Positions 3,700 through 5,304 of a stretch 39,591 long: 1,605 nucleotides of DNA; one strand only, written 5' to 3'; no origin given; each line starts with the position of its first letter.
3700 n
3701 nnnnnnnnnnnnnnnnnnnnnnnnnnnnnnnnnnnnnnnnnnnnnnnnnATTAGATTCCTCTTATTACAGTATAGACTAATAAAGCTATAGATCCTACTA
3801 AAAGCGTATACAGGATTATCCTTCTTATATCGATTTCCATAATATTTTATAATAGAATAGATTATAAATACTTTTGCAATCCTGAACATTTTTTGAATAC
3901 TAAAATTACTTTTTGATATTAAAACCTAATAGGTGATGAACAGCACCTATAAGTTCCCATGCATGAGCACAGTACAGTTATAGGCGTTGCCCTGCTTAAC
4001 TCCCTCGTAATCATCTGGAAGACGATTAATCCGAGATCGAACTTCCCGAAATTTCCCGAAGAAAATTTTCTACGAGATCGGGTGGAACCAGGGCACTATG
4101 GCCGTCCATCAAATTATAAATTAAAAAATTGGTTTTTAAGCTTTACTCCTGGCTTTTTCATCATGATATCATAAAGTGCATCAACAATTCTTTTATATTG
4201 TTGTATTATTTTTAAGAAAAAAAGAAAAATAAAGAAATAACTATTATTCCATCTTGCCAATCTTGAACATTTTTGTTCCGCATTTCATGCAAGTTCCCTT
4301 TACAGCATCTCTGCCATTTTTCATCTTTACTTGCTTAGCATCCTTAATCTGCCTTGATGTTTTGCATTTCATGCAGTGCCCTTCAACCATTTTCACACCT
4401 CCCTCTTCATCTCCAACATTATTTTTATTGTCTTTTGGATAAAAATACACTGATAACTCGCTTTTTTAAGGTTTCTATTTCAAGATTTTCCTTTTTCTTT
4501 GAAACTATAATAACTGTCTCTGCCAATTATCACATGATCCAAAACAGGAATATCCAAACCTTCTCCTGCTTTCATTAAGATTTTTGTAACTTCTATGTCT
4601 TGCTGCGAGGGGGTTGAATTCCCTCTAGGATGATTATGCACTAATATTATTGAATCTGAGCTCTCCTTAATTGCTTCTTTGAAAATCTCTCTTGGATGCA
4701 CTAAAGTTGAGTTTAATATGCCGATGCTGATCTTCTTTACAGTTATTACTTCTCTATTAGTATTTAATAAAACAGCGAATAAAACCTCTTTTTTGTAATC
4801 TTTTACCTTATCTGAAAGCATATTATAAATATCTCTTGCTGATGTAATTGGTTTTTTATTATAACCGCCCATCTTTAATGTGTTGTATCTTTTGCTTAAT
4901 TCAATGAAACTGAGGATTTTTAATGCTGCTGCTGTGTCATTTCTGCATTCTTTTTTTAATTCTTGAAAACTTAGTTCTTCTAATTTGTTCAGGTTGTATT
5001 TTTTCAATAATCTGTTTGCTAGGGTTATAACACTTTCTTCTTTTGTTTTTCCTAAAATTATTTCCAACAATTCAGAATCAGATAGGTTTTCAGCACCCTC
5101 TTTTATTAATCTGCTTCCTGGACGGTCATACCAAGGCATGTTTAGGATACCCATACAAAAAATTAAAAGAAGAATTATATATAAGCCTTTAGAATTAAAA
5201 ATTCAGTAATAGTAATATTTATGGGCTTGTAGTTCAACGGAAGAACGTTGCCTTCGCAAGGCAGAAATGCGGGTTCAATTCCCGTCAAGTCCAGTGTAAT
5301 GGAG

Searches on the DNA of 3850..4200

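Call 96: search_rna_families(source=window, start=3850, end=4200, threshold=gathering, show_alignments=1)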
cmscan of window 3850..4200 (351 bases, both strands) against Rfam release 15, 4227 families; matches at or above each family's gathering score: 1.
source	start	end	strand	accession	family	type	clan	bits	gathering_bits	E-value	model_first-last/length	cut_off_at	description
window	3935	4109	-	RF00001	5S_rRNA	Gene; rRNA;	CL00113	48.2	38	3.3e-09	1-120/120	no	5S ribosomal RNA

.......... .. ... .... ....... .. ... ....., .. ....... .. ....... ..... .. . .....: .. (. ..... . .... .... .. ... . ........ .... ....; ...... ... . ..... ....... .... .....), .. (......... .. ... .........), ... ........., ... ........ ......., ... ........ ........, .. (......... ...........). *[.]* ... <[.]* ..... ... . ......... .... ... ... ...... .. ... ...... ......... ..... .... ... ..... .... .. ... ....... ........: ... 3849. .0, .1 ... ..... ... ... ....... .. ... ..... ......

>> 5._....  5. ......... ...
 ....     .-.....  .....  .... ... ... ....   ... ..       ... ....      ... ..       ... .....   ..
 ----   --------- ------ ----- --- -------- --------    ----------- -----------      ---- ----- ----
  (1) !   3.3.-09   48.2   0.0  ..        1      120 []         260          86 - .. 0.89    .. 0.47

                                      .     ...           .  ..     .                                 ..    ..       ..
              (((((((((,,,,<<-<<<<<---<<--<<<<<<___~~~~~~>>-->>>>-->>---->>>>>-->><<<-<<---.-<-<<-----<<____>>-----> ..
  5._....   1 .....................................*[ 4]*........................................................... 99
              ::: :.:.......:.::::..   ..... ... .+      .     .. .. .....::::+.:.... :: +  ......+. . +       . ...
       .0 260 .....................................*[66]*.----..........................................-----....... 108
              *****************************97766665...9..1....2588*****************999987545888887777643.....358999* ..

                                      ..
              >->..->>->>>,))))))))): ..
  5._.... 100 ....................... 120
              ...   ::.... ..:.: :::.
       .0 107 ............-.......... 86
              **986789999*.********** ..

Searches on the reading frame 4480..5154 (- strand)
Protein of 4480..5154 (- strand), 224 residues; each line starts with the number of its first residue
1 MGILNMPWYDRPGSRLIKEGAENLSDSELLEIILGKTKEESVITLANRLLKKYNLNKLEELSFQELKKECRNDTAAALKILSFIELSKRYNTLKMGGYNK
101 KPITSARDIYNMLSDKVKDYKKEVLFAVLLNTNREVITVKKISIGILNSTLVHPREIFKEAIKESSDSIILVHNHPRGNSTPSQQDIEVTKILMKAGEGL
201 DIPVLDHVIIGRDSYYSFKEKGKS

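Call 53: search_protein_families(library=pfam, proteins=[window:4480-5154:-], max_evalue=0.001)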
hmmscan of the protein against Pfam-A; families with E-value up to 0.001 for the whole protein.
window:4480-5154:- (224 aa): 3 families
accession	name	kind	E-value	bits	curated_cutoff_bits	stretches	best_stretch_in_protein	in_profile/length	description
PF04002.20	RadC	-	5.6e-43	146.2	22.1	1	103-222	1-120/121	RadC-like JAB domain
PF20582.4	UPF0758_N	-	4.2e-15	56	27.1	1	4-68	2-67/77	UPF0758 N-terminal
PF14464.11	Prok-JAB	-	0.00014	22.2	25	1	112-190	8-90/114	Prokaryotic homologs of the JAB domain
